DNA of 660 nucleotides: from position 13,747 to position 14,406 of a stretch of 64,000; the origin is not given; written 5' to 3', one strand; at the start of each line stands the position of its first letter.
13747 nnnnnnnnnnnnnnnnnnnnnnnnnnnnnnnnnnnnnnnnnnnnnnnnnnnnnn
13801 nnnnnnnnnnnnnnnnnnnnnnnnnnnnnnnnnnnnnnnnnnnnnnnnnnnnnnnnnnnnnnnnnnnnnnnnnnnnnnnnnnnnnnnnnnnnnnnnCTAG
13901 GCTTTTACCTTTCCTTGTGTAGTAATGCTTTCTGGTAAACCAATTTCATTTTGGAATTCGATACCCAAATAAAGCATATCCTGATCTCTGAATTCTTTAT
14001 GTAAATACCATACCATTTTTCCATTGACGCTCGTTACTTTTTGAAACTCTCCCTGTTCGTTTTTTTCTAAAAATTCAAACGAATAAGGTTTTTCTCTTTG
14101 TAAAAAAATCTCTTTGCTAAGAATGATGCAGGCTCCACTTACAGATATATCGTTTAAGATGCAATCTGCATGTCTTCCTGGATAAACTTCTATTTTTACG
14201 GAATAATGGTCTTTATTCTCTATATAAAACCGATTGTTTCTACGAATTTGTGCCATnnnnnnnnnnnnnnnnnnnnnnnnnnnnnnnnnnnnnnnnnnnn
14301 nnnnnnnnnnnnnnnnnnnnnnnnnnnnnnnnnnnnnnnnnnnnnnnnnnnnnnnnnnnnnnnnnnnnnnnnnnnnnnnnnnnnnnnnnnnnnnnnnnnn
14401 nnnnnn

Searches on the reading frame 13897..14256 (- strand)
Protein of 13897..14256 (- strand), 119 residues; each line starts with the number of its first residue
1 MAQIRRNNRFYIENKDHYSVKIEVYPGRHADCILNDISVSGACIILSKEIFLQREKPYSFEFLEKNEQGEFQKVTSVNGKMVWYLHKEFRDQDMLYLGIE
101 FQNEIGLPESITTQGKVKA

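Call 54: search_protein_families(library=pfam, proteins=[window:13897-14256:-], max_evalue=0.001)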
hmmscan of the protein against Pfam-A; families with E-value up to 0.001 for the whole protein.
window:13897-14256:- (119 aa): 1 family
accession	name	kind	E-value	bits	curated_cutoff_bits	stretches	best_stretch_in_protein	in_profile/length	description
PF07238.19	PilZ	-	3.5e-05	24.5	22.5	1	3-104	1-87/102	PilZ domain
